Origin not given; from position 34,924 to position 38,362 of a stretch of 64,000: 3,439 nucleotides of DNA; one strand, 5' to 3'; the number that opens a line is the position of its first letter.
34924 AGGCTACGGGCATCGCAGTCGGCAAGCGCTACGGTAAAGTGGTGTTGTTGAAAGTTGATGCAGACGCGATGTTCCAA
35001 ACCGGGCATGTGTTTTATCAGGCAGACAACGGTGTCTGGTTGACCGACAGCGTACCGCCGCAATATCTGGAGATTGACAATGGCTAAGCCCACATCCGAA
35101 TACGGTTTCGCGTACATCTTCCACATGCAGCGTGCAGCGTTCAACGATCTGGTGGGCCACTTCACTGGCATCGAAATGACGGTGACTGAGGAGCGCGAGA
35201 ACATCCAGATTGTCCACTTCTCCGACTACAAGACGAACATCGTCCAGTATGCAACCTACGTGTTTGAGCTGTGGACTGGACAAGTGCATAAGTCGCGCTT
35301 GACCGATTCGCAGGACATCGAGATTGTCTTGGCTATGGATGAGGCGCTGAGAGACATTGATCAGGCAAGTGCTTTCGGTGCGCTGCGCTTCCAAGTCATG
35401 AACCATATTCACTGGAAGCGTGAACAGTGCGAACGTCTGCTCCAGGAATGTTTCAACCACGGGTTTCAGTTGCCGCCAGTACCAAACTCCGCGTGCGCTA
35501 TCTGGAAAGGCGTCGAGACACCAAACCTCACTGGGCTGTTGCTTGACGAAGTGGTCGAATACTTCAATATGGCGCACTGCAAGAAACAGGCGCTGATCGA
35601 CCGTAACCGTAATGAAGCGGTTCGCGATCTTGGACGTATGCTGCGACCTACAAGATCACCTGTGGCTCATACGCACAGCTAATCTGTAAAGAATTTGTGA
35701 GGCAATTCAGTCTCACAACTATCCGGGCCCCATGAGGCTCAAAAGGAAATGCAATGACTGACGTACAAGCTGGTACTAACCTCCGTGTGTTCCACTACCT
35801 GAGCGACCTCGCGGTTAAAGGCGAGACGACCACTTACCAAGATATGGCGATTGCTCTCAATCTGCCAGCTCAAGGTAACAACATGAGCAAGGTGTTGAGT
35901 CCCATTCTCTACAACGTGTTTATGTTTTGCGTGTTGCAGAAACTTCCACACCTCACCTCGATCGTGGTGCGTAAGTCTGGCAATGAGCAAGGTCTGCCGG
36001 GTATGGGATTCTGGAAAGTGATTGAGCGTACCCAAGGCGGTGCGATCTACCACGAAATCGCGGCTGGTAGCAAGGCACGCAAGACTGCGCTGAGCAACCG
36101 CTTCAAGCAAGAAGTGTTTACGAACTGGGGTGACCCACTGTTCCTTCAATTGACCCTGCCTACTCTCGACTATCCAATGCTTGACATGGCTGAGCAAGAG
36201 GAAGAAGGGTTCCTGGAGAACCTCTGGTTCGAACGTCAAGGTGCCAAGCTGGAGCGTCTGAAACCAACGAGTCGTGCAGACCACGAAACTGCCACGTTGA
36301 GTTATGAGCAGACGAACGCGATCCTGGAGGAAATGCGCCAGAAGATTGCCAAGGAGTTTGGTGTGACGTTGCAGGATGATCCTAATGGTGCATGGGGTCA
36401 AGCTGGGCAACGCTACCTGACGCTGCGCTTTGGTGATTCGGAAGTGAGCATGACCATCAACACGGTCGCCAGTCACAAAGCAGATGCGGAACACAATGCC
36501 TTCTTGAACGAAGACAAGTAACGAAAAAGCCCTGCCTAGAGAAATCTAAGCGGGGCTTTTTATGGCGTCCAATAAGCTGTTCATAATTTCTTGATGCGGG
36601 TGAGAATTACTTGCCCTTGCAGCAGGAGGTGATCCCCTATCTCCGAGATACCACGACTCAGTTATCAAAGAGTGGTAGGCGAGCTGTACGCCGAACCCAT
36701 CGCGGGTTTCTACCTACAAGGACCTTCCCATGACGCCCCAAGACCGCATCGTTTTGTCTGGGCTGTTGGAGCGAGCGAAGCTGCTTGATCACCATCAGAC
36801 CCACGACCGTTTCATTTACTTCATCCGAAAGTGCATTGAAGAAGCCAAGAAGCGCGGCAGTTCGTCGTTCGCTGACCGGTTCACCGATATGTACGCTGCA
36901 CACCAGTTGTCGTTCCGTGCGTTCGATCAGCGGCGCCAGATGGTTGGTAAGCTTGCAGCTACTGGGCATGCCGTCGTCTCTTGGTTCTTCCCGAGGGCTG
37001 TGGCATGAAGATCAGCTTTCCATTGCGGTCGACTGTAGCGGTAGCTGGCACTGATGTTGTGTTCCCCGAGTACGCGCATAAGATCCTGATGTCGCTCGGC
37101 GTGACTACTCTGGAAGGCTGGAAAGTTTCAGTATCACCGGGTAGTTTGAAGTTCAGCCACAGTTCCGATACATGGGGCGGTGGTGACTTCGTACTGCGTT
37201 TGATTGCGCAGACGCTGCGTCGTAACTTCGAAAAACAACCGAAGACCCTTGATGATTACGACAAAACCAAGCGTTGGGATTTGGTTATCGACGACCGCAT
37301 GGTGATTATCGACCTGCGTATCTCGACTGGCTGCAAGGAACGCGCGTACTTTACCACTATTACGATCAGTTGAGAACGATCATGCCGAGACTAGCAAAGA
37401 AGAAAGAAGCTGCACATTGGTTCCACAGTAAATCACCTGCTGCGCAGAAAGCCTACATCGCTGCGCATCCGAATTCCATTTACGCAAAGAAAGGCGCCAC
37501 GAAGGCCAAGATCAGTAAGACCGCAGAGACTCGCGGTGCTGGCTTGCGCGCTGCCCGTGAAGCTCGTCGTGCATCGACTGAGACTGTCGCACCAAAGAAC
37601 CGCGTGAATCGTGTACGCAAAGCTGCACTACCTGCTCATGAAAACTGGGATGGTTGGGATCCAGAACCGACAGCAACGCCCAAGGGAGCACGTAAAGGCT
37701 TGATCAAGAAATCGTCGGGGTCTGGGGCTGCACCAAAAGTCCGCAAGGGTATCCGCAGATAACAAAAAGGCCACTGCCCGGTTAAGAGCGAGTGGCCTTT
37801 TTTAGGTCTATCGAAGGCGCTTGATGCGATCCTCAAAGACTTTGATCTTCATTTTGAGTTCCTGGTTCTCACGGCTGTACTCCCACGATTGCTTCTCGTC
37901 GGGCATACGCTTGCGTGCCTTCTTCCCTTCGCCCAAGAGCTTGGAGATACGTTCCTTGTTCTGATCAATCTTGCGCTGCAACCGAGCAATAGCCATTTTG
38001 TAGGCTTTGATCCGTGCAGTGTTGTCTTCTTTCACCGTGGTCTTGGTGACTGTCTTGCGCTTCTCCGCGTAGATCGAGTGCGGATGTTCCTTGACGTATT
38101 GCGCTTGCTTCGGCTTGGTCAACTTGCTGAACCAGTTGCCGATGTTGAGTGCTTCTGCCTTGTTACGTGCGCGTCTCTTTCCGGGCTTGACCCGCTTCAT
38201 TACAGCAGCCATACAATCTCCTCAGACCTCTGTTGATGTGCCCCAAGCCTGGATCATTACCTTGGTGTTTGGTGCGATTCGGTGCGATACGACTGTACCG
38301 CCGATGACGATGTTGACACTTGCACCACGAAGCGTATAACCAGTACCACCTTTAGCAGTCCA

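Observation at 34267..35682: Phage-encoded KptA/Tpt1 RNA 2'-phosphotransferase, possibly part of an NAD/ADP-ribose-linked module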

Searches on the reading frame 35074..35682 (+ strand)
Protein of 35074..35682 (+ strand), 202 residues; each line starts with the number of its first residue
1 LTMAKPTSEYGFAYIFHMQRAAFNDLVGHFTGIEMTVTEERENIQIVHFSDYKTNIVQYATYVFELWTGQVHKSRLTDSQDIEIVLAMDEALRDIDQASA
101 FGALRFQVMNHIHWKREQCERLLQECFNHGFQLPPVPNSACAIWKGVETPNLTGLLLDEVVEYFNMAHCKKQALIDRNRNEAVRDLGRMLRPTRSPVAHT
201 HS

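Call 5: search_protein_families(library=pfam, proteins=[window:35074-35682:+], max_evalue=0.01)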
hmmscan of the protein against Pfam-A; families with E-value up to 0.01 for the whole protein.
window:35074-35682:+ (202 aa): 0 families

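Call 21: search_protein_families(library=phrogs, proteins=[window:35074-35682:+], max_evalue=0.01)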
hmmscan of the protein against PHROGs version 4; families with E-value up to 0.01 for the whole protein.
window:35074-35682:+ (202 aa): 0 families

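Call 28: search_protein_families(library=ncbifam, proteins=[window:35074-35682:+], max_evalue=0.01)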
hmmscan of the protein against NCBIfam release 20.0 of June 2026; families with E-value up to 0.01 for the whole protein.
window:35074-35682:+ (202 aa): 0 families

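Call 46: find_homologous_proteins(query=window:35080-35682:+, max_evalue=0.001)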
Query window:35080-35682:+ (200 aa): 7 proteins with E <= 0.001 among 115 candidates.
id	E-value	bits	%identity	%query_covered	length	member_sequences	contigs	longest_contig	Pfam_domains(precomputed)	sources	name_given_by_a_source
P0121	9.0e-134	461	100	100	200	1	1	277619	-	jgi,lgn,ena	-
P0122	1.2e-101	356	77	100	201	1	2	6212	-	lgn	-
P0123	1.3e-96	340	74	100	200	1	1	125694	-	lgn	-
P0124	9.4e-53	197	49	95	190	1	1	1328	-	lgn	-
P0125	5.9e-52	194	49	95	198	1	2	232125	-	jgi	jgi:hypothetical protein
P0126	3.8e-44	169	46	95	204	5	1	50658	-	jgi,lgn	jgi:hypothetical protein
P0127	1.4e-35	141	44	92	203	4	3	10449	-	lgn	-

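Call 48: find_encoding_contigs(protein=P0125, flank=8000, max_places=2)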
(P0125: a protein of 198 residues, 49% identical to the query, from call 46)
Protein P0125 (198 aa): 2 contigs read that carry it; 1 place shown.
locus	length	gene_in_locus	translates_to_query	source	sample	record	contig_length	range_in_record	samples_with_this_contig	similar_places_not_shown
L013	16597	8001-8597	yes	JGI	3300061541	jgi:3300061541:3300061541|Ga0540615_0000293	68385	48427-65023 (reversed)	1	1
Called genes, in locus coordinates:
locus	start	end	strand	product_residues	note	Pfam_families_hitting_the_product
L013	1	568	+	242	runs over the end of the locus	-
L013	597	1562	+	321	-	-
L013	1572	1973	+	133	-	-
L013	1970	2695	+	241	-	-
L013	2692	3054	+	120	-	-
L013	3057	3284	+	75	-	PF14216:DUF4326 (weak)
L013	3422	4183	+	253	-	-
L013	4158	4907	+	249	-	-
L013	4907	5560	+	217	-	-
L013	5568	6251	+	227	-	-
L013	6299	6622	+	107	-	-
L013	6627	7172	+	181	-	-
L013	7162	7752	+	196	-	-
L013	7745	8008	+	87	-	-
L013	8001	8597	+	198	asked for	-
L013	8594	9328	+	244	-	-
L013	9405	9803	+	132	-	-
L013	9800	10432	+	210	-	-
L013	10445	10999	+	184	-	-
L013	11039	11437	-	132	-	-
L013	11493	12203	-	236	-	PF00293:NUDIX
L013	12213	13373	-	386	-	-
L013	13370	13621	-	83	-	-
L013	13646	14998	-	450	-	-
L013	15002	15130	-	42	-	-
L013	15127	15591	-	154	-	-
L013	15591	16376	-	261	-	PF10263:SprT-like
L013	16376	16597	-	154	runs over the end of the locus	-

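Call 49: find_encoding_contigs(protein=P0126, flank=8000, max_places=2)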
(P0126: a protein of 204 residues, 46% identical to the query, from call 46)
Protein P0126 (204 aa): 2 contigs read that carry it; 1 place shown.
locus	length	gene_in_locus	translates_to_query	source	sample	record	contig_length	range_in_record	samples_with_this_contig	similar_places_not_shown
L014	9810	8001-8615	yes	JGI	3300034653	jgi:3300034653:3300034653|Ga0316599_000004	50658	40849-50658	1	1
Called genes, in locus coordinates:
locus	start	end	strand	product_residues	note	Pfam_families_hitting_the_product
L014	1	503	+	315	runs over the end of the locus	-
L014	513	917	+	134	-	-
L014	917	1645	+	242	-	-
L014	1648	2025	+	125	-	PF14216:DUF4326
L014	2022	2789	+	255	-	-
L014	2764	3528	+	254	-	-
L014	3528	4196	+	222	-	-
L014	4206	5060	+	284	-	PF01145:Band_7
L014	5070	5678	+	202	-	-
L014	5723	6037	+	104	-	-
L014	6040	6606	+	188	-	-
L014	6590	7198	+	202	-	-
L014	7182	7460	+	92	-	-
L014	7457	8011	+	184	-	PF01885:PTS_2-RNA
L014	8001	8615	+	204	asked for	-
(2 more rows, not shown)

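Call 50: find_encoding_contigs(protein=P0127, flank=8000, max_places=2)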
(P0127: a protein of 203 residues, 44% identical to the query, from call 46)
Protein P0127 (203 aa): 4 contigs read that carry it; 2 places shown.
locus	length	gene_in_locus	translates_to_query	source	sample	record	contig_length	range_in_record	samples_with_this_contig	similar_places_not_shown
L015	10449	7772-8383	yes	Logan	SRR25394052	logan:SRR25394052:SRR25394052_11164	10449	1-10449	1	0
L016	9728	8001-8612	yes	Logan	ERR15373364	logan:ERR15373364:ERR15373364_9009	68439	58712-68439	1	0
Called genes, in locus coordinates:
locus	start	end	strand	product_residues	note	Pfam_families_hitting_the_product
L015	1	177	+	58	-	?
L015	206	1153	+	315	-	-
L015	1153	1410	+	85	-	-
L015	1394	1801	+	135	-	-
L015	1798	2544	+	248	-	-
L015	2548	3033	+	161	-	-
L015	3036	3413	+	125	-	PF14216:DUF4326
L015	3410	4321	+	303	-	-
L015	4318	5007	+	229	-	-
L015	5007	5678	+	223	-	-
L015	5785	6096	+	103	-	-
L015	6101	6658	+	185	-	-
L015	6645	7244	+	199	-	-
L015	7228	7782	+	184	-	PF01885:PTS_2-RNA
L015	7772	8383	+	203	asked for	-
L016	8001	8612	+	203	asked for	-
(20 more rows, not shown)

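Call 67: predict_structure(alignment_id=A5)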
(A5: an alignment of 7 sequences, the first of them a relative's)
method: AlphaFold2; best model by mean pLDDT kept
length: 200 residues; sequences in the alignment: 7
mean_pLDDT: 52.2   pTM: 0.41
mean pLDDT of the five models: 52.2, 50.7, 47.7, 46.6, 41.0
residues with pLDDT >= 90: 0; 70-90: 40; 50-70: 52; < 50: 108
segments of 3 or more residues with pLDDT < 50: 1-90, 141-143, 145-147, 192-200
pLDDT, mean of each block of 10 residues (from residue 1): 30 42 42 36 38 35 44 41 41 53 62 77 79 65 49 68 78 66 53 45
secondary structure, 60 per line:
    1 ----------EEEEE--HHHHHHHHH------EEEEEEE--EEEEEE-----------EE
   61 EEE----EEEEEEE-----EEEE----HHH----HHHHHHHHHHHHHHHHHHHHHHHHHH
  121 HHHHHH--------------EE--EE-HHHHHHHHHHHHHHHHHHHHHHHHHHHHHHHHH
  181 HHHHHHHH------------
elements in order: E11-15 H18-26 E33-39 E42-47 E59-63 E68-74 E80-83 H95-126 H148-188

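Call 71: search_protein_families(library=padloc, proteins=[window:35080-35682:+], max_evalue=0.01)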
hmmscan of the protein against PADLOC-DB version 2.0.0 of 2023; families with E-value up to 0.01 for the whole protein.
window:35080-35682:+ (200 aa): 0 families

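Call 77: search_protein_representatives(alignment_id=A5)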
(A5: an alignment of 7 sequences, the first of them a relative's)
Query: 7 sequences, 199 profile positions. Proteins with E-value up to 0.001 (for the whole library): 8; up to 1e-10: 7; up to 1e-30: 5. The best 8 are listed.
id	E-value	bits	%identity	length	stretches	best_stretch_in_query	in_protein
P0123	6.0e-102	355.4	-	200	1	1-198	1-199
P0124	1.9e-96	337.5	-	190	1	1-190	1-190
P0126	3.9e-92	323.4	-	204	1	1-198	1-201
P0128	9.3e-79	279.7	-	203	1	1-197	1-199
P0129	4.1e-53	196.0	-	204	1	3-193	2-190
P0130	6.5e-22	94.2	-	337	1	2-190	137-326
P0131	7.1e-11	58.1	-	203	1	3-190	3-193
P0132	2.9e-09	52.9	-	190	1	4-133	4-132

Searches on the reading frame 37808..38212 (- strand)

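Call 19: search_protein_families(library=pfam, alignment_id=A2, max_evalue=0.001)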
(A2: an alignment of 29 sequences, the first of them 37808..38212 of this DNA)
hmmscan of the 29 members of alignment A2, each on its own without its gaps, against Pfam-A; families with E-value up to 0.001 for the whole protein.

A. member 1, window:37808-38212:- (134 aa): 0 families

B. families by the number of members that match (of 29 scanned): 9 families
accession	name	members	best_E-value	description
PF13385.13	Laminin_G_3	2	6e-28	Concanavalin A-like lectin/glucanases superfamily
PF00293.34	NUDIX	1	2e-13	NUDIX domain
PF01391.23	Collagen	1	1.1e-10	Collagen triple helix repeat (20 copies)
PF19111.5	DUF5798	1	3.6e-06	Family of unknown function (DUF5798)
PF03160.20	Calx-beta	1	6.1e-06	Calx-beta domain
PF15902.12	Sortilin-Vps10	1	0.00032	Sortilin, neurotensin receptor 3,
PF06283.17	ThuA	1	0.00051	Trehalose utilisation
PF06103.16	DUF948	1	0.00071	Bacterial protein of unknown function (DUF948)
PF02601.20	Exonuc_VII_L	1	0.00084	Exonuclease VII, large subunit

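Call 28: search_protein_families(library=ncbifam, proteins=[window:37808-38212:-], max_evalue=0.01)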
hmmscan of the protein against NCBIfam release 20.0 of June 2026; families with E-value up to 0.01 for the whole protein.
window:37808-38212:- (134 aa): 1 family
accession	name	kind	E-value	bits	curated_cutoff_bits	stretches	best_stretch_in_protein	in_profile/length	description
NF051442.1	NheB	equivalog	0.0019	17.4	500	1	48-111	135-198/398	non-hemolytic enterotoxin subunit B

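Call 70: search_protein_families(library=phrogs, proteins=[window:37808-38212:-], max_evalue=0.01)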
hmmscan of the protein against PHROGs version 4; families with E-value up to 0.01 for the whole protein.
window:37808-38212:- (134 aa): 2 families
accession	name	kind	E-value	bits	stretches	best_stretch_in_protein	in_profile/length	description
phrog_17481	-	tail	0.004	18.2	1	46-114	35-103/185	minor tail protein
phrog_9604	-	tail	0.0086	16.3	1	45-110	34-99/481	tail protein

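Call 87: search_protein_families(library=pfam, proteins=[window:37808-38212:-], max_evalue=0.05)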
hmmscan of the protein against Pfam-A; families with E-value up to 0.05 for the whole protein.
window:37808-38212:- (134 aa): 1 family
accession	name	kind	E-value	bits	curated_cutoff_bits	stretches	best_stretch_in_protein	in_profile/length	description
PF01025.24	GrpE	-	0.01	16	25.8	1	61-109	6-54/165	GrpE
